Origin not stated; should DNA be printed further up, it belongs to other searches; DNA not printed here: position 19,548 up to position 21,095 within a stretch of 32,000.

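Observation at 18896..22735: Catalytic-subunit-less [4-haem c]-[Tat 4xFeS]-[10-helix NrfD]-[1-haem c] module: an archaeal ACIII/DsrJOP/Qrc-like quinone:cytochrome c complex?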

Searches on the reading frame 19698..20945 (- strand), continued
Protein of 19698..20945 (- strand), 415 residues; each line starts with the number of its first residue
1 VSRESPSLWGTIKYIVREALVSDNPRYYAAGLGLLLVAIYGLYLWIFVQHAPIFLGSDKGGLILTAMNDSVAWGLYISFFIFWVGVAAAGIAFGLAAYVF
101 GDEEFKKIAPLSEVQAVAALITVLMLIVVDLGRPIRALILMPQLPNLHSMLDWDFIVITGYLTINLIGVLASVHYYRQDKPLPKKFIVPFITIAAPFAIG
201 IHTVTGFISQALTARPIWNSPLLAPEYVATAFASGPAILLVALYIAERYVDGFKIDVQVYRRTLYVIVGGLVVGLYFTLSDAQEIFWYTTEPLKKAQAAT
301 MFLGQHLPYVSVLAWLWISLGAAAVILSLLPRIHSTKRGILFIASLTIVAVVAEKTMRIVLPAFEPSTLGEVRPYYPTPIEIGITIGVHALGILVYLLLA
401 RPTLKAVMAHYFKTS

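Call 33: search_protein_families(library=ncbifam, proteins=[L034:2931-3932:+, L045:4919-5941:+, L035:6084-7295:+, L038:9881-11086:+, L038:11199-12401:+, L042:9758-10969:+, L030:9980-11386:+, L047:4362-5519:+, L052:10001-11137:+, L054:10001-10807:+], max_evalue=0.00001)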
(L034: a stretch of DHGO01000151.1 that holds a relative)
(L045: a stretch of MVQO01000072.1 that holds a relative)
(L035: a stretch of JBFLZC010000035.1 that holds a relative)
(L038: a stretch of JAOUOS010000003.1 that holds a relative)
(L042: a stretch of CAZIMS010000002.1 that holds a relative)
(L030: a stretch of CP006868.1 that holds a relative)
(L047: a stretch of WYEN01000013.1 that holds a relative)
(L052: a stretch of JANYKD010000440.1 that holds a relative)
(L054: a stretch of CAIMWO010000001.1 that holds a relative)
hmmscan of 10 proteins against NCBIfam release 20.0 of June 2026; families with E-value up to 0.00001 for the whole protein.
L034:2931-3932:+ (334 aa): 3 families
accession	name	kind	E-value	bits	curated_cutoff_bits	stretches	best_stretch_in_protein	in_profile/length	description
NF045798.1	DsrP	equivalog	1e-117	393.5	350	1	1-334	35-332/346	sulfate reduction electron transfer complex DsrMKJOP subunit DsrP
NF011568.0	PRK14992.1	equivalog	5.2e-10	39.2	314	1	10-183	14-186/341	tetrathionate reductase subunit TtrC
NF041784.1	mnquin_red_QrcD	equivalog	8.1e-10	38.5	570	1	167-332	223-388/408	menaquinone reductase integral membrane subunit QrcD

L045:4919-5941:+ (341 aa): 3 families
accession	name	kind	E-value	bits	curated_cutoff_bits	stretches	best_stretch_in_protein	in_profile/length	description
NF045798.1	DsrP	equivalog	2.4e-116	389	350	1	1-340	37-341/346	sulfate reduction electron transfer complex DsrMKJOP subunit DsrP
NF041784.1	mnquin_red_QrcD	equivalog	3.4e-11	43.1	570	1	165-337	223-396/408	menaquinone reductase integral membrane subunit QrcD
NF011568.0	PRK14992.1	equivalog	2.2e-08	33.9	314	1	8-286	14-277/341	tetrathionate reductase subunit TtrC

L035:6084-7295:+ (403 aa): 3 families
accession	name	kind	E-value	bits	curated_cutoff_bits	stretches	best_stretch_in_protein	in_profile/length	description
NF045798.1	DsrP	equivalog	1.1e-118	396.7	350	1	12-392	2-342/346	sulfate reduction electron transfer complex DsrMKJOP subunit DsrP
NF041784.1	mnquin_red_QrcD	equivalog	1.4e-15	57.5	570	2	21-127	17-123/408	menaquinone reductase integral membrane subunit QrcD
NF008133.1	PRK10881.1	equivalog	2.3e-08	34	450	1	19-395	9-375/377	Ni/Fe-hydrogenase cytochrome b subunit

L038:9881-11086:+ (401 aa): 2 families
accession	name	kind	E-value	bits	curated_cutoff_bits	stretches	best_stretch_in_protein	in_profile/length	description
NF045798.1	DsrP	equivalog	9.1e-116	387.1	350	1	8-390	2-344/346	sulfate reduction electron transfer complex DsrMKJOP subunit DsrP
NF041784.1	mnquin_red_QrcD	equivalog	7.8e-09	35.3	570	0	212-393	223-404/408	menaquinone reductase integral membrane subunit QrcD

L038:11199-12401:+ (400 aa): 2 families
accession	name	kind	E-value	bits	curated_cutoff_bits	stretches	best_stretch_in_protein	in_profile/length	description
NF045798.1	DsrP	equivalog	1.3e-102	343.8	350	1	11-391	5-345/346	sulfate reduction electron transfer complex DsrMKJOP subunit DsrP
NF041784.1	mnquin_red_QrcD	equivalog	3.4e-06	26.6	570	0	18-390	18-401/408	menaquinone reductase integral membrane subunit QrcD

L042:9758-10969:+ (403 aa): 1 family
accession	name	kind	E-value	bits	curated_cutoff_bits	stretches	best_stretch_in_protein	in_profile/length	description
NF045798.1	DsrP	equivalog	2.2e-107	359.5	350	1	11-395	2-345/346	sulfate reduction electron transfer complex DsrMKJOP subunit DsrP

L030:9980-11386:+ (468 aa): 1 family
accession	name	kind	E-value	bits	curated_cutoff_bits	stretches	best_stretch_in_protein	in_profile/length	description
NF045798.1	DsrP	equivalog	2.4e-49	168.7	350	2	74-295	35-236/346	sulfate reduction electron transfer complex DsrMKJOP subunit DsrP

L047:4362-5519:+ (386 aa): 4 families
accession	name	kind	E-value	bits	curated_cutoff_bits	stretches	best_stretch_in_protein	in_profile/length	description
NF045798.1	DsrP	equivalog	1.9e-41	142.7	350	2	2-133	17-144/346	sulfate reduction electron transfer complex DsrMKJOP subunit DsrP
NF045714.1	sulf_resp_HmcC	equivalog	9.1e-13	48.2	550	1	6-328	10-332/376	sulfate respiration complex protein HmcC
NF041784.1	mnquin_red_QrcD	equivalog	1.4e-10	41.1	570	1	3-291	24-315/408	menaquinone reductase integral membrane subunit QrcD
NF008133.1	PRK10881.1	equivalog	2.3e-08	33.9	450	1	3-329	18-341/377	Ni/Fe-hydrogenase cytochrome b subunit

L052:10001-11137:+ (379 aa): 3 families
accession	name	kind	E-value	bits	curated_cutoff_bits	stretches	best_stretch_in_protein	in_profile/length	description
NF045798.1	DsrP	equivalog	1.1e-31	110.5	350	2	2-122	26-142/346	sulfate reduction electron transfer complex DsrMKJOP subunit DsrP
NF041784.1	mnquin_red_QrcD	equivalog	3.8e-14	52.8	570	2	231-367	247-384/408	menaquinone reductase integral membrane subunit QrcD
NF008133.1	PRK10881.1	equivalog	4e-10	39.7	450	1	15-377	40-367/377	Ni/Fe-hydrogenase cytochrome b subunit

L054:10001-10807:+ (269 aa): 3 families
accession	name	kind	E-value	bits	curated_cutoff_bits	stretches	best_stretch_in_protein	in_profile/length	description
NF045798.1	DsrP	equivalog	8.5e-31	107.6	350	2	2-132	18-144/346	sulfate reduction electron transfer complex DsrMKJOP subunit DsrP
NF041784.1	mnquin_red_QrcD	equivalog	3.1e-07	30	570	1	3-134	25-155/408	menaquinone reductase integral membrane subunit QrcD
NF008133.1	PRK10881.1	equivalog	7.1e-07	29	450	1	19-265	35-262/377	Ni/Fe-hydrogenase cytochrome b subunit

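Call 66: predict_structure(alignment_id=A2)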
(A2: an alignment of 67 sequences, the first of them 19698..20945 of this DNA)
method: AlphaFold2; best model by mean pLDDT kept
length: 415 residues; sequences in the alignment: 67
mean_pLDDT: 90.7   pTM: 0.91
mean pLDDT of the five models: 90.7, 88.8, 87.7, 87.6, 86.0
residues with pLDDT >= 90: 286; 70-90: 111; 50-70: 13; < 50: 5
segments of 3 or more residues with pLDDT < 50: 1-3
pLDDT, mean of each block of 10 residues (from residue 1): 66 94 91 98 95 90 86 91 92 90 94 97 94 72 74 89 96 95 93 92 86 85 89 96 94 93 97 95 85 89 93 97 98 95 98 93 77 91 97 97 95 68
secondary structure, 60 per line:
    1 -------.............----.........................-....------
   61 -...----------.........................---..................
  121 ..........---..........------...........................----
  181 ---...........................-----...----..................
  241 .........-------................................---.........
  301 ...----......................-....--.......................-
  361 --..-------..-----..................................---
elements in order: H8-20 H25-49 H51-54 H75-99 H103-130 H134-143 H150-176 H184-210 H223-249 H257-288 H292-303 H308-329 H331-334 H337-359 H379-412

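Call 70: fold_search(model_id=the predicted structure, library=pdb)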
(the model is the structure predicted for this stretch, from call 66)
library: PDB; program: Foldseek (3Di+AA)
matches with E <= 10: 693; with E <= 0.001: 9
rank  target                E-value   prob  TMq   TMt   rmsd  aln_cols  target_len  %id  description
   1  8k9e_C                6.1e-13  1.00  0.80  0.74   4.8       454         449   17  Cryo-EM structure of the photosynthetic alternative complex III from Chloroflexus aurantiacus at 3.3 angstrom (released 2024-03-06)
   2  6btm_C                9.1e-13  1.00  0.78  0.71   5.4       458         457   16  Structure of Alternative Complex III from Flavobacterium johnsoniae (Wild Type) (released 2018-05-09)
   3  6lod_C                2.0e-11  1.00  0.76  0.70   5.8       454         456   17  Cryo-EM structure of the air-oxidized photosynthetic alternative complex III from Roseiflexus castenholzii (released 2020-11-04)
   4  6f0k_C                3.8e-11  1.00  0.78  0.73   5.7       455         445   15  Alternative complex III (released 2018-05-09)
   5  8k9e_F                3.4e-06  1.00  0.57  0.60   7.8       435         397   14  Cryo-EM structure of the photosynthetic alternative complex III from Chloroflexus aurantiacus at 3.3 angstrom (released 2024-03-06)
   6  9ilt_F                9.8e-06  1.00  0.61  0.63   7.2       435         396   14  Crystal structure of alternative complex III from Chloroflexus aurantiacus (released 2025-03-19)
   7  6lod_F                2.7e-05  1.00  0.57  0.60   7.3       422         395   15  Cryo-EM structure of the air-oxidized photosynthetic alternative complex III from Roseiflexus castenholzii (released 2020-11-04)
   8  6btm_F                7.3e-05  1.00  0.56  0.58   8.4       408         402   14  Structure of Alternative Complex III from Flavobacterium johnsoniae (Wild Type) (released 2018-05-09)
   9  2vpw_C                6.6e-04  1.00  0.44  0.69   5.4       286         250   14  Polysulfide reductase with bound menaquinone (released 2008-06-10)
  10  8b4o_A                5.5e-03  1.00  0.43  0.41   9.4       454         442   13  Cryo-EM structure of cytochrome bd oxidase from C. glutamicum (released 2022-12-28)
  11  8b4o_B                1.3e-02  1.00  0.36  0.42   7.4       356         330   15  Cryo-EM structure of cytochrome bd oxidase from C. glutamicum (released 2022-12-28)
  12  6rko_A                5.7e-02  0.96  0.32  0.31  11.8       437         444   13  Cryo-EM structure of the E. coli cytochrome bd-I oxidase at 2.68 A resolution (released 2019-10-16)
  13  9fka_A                6.4e-02  0.97  0.37  0.35  11.0       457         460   11  Cryo-EM structure of the reduced cytochrome bd oxidase from M. tuberculosis (released 2025-02-12)
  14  9r2g_A                8.6e-02  0.94  0.34  0.36  11.1       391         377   12  Cytochrome bd II oxidase qOR-2 type from Mycobacterium smegmatis (released 2026-03-04)
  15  8hpk_A                8.6e-02  0.60  0.23  0.24  19.5       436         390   10  Crystal structure of the bacterial oxalate transporter OxlT in an oxalate-bound occluded form (released 2023-02-15)
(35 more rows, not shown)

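Call 73: find_encoding_contigs(protein=P0007, flank=10000, max_places=1)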
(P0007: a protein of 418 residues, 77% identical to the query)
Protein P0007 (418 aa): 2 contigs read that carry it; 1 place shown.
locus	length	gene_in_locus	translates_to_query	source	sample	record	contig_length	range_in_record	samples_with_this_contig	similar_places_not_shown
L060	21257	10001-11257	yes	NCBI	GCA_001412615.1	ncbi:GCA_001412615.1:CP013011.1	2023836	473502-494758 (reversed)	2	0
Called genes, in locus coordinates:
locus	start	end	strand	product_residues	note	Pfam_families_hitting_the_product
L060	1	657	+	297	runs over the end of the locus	PF04967:HTH_10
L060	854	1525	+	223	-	PF01061:ABC2_membrane, PF03379:CcmB (weak)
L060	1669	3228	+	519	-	PF00085:Thioredoxin, PF13098:Thioredoxin_2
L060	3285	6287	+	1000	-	PF01578:Cytochrom_C_asm, PF16327:CcmF_C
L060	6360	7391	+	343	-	PF01578:Cytochrom_C_asm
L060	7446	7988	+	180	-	-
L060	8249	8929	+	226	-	PF14522:Cytochrome_C7 (faint)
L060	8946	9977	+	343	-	PF12838:Fer4_7 (weak), PF13187:Fer4_9 (weak), PF13237:Fer4_10 (weak), PF13247:Fer4_11, PF00037:Fer4, PF12797:Fer4_2 (weak), PF12837:Fer4_6, PF12838:Fer4_7 (weak), +5 more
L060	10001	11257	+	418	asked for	PF03916:NrfD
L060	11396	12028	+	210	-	-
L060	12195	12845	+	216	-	PF00005:ABC_tran, PF13191:AAA_16 (faint), PF13304:AAA_21 (weak)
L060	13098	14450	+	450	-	PF00291:PALP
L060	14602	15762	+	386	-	PF17835:NOG1_N, PF01926:MMR_HSR1, PF02421:FeoB_N, PF00009:GTP_EFTU (weak), PF06858:NOG1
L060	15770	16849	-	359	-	PF01137:RTC, PF05189:RTC_insert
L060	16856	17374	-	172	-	PF01467:CTP_transf_like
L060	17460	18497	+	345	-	PF17125:Methyltr_RsmF_N, PF22458:RsmF-B_ferredox, PF02475:TRM5-TYW2_MTfase (faint), PF05175:MTS (faint), PF01189:Methyltr_RsmB-F, PF13649:Methyltransf_25 (weak), PF13847:Methyltransf_31 (weak)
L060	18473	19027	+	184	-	PF03657:UPF0113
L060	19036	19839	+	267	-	PF00254:FKBP_C, PF22199:FKBP26_IF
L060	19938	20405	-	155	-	PF00578:AhpC-TSA, PF08534:Redoxin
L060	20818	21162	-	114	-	PF22277:EncFtn-like, PF09537:DUF2383 (weak), PF02915:Rubrerythrin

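Call 74: find_encoding_contigs(protein=P0008, flank=10000, max_places=1)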
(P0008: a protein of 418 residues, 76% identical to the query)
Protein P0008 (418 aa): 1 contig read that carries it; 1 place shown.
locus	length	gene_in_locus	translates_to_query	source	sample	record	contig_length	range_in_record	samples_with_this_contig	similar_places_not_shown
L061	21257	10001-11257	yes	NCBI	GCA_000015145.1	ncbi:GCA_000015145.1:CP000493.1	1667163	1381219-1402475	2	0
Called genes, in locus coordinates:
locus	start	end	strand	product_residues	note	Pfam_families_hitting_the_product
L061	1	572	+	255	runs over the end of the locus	-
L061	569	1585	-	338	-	PF00490:ALAD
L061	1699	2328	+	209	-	-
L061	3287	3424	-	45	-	-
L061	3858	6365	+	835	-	PF14522:Cytochrome_C7 (faint), PF13447:Multi-haem_cyto, PF24161:CCDC39, PF23991:DUF7310 (faint)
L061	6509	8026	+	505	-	-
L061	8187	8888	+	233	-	PF14522:Cytochrome_C7 (faint)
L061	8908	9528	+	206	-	-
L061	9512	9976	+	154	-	PF12838:Fer4_7 (weak), PF13247:Fer4_11 (weak), PF12797:Fer4_2 (weak), PF12837:Fer4_6, PF13237:Fer4_10, PF00037:Fer4, PF13187:Fer4_9, PF13247:Fer4_11, +2 more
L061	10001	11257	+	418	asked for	PF03916:NrfD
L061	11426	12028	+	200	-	-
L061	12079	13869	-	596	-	PF04055:Radical_SAM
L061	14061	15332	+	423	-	-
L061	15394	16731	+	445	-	-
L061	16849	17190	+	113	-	PF01176:eIF-1a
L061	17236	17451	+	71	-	-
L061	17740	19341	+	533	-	-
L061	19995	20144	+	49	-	-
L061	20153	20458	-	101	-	-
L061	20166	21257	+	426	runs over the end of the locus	PF07690:MFS_1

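Call 75: find_encoding_contigs(protein=P0010, flank=10000, max_places=1)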
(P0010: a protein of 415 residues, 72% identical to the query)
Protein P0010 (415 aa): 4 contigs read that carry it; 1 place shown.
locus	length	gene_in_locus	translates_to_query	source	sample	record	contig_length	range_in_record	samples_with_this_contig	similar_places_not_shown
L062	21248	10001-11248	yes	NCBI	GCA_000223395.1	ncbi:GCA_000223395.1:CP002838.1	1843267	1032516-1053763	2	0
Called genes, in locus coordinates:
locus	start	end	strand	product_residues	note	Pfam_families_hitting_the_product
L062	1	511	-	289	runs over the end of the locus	-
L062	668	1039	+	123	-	PF02579:Nitro_FeMo-Co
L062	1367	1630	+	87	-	PF12802:MarR_2 (weak)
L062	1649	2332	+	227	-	PF04471:Mrr_cat (faint)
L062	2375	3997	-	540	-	PF01519:DUF16 (faint), PF04513:Baculo_PEP_C (faint), PF07889:DUF1664 (faint), PF01442:Apolipoprotein (weak)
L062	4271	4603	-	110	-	PF18765:Polbeta (weak), PF01909:NTP_transf_2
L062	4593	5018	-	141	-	PF05168:HEPN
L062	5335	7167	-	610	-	PF00122:E1-E2_ATPase, PF00702:Hydrolase, PF08282:Hydrolase_3 (faint)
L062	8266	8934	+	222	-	-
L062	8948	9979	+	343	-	PF12838:Fer4_7 (weak), PF13187:Fer4_9 (weak), PF13247:Fer4_11, PF12838:Fer4_7 (weak), PF00037:Fer4, PF12797:Fer4_2 (weak), PF12837:Fer4_6, PF13237:Fer4_10 (weak), +4 more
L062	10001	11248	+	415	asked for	PF03916:NrfD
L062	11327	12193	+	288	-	PF00034:Cytochrom_C (faint), PF09699:Paired_CXXCH_1 (faint), PF13442:Cytochrome_CBB3 (faint)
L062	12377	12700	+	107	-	-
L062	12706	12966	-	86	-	PF02597:ThiS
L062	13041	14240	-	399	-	PF00291:PALP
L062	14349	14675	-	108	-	-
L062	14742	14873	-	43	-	-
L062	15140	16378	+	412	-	PF00909:Ammonium_transp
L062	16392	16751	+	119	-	PF00543:P-II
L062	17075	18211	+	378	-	PF02080:TrkA_C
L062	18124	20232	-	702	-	-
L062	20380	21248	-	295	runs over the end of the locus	PF00571:CBS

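Call 80: search_protein_families(library=pfam, proteins=[L008:15309-17309:+, L017:16194-18134:+, L012:2673-4685:+, L022:65-2284:+, L022:13988-16207:+, L021:5061-6872:+, L023:11904-14096:-, L061:6509-8026:+], max_evalue=0.0001)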
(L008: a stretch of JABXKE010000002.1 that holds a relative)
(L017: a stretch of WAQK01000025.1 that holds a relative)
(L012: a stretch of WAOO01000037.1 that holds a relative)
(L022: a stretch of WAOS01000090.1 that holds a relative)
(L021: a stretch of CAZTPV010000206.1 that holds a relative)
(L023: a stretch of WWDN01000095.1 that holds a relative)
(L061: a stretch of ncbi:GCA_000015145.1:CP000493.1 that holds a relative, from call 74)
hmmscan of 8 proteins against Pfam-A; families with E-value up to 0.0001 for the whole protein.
L008:15309-17309:+ (666 aa): 9 families
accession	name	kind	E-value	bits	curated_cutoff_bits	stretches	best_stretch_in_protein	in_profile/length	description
PF00326.27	Peptidase_S9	-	8.9e-54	182.6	22.6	1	441-654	3-212/213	Prolyl oligopeptidase family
PF00930.27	DPPIV_N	-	1.4e-15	57.4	22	0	26-83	5-63/354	Dipeptidyl peptidase IV (DPP IV) N-terminal region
PF07676.18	PD40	-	3.3e-15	56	20.9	1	62-89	8-33/38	WD40-like Beta Propeller Repeat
PF02129.25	Peptidase_S15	-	1.2e-10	41.9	23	1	417-542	13-135/262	X-Pro dipeptidyl-peptidase (S15 family)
PF20434.5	BD-FAE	-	6.9e-09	36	26.8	1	419-609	9-215/215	BD-FAE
PF00561.26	Abhydrolase_1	-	9e-09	35.8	25.8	1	424-538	1-104/245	alpha/beta hydrolase fold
PF25174.1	Beta-prop_THOC3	-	2.2e-07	30.6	305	0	173-354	40-188/272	THOC3 beta-propeller domain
PF24817.1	WD40_WDHD1_1st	-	3.8e-05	23.5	109.9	0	139-246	178-284/291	WDHD1 first WD40 domain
PF12146.15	Hydrolase_4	-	4.5e-05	23.3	27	0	577-628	185-234/239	Serine aminopeptidase, S33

L017:16194-18134:+ (646 aa): 3 families
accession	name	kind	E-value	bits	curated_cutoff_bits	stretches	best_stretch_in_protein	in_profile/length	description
PF00270.35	DEAD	-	7.7e-19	68.5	26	1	64-207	3-159/167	DEAD/DEAH box helicase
PF04851.21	ResIII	-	1.1e-18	68.2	22.5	1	59-207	2-161/164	Type III restriction enzyme, res subunit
PF00271.37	Helicase_C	-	3.5e-18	66.3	23.5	1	322-427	2-109/110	Helicase conserved C-terminal domain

L012:2673-4685:+ (670 aa): 1 family
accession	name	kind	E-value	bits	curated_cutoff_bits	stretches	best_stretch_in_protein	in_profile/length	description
PF05362.19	Lon_C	-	5.4e-09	36.3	21.1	1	126-189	109-172/205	Lon protease (S16) C-terminal proteolytic domain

L022:65-2284:+ (739 aa): 0 families

L022:13988-16207:+ (739 aa): 0 families

L021:5061-6872:+ (603 aa): 36 families (the best 25 are shown)
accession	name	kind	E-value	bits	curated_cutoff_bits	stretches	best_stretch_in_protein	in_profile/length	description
PF11559.13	ADIP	-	8.3e-14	52.3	34.3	0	76-146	56-126/151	Afadin- and alpha -actinin-Binding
PF06005.17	ZapB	-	6.7e-11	42.9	31.5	0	229-287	7-65/71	Cell division protein ZapB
PF06009.19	Laminin_II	-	6.8e-11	42.8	33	1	135-226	3-97/138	Laminin Domain II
PF02183.23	HALZ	-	5.2e-10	39.8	28.1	1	242-277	7-42/43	Homeobox associated leucine zipper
PF25450.1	Rab11-FIP3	-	1.6e-09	38.6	31.9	0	187-247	57-117/125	Rab11-FIP3-like domain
PF13166.12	AAA_13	-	1.6e-08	34.1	36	1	209-327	272-385/713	AAA domain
PF16454.10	PI3K_P85_iSH2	-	2.8e-08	34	31.5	0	141-204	73-136/161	Phosphatidylinositol 3-kinase regulatory subunit P85 inter-SH2 domain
PF08614.16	ATG16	-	4.2e-08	34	33.7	0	71-175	80-184/200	Autophagy protein 16 (ATG16)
PF17675.6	APG6_N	-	4.3e-08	34.1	45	0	84-173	35-126/132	Apg6 coiled-coil region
PF19220.6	Rod_CreS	-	5.3e-08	32.7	100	1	208-306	9-107/359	Crescentin, rod domain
PF08647.16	BRE1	-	2.2e-07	31.3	27.9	1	145-232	6-93/95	BRE1 E3 ubiquitin ligase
PF13851.11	GAS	-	3.4e-07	30.3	32.3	1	131-237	29-131/200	Growth-arrest specific micro-tubule binding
PF06160.17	EzrA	-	3.6e-07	29.3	39.6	0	173-312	292-430/557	Septation ring formation regulator, EzrA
PF21007.2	FBF1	-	4.6e-07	29.2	45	1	88-314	209-450/524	Fas-binding factor 1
PF10473.14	CENP-F_leu_zip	-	5.3e-07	30.2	34.5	0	234-316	25-107/140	Leucine-rich repeats of kinetochore protein Cenp-F/LEK1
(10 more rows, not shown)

L023:11904-14096:- (730 aa): 0 families

L061:6509-8026:+ (505 aa): 0 families
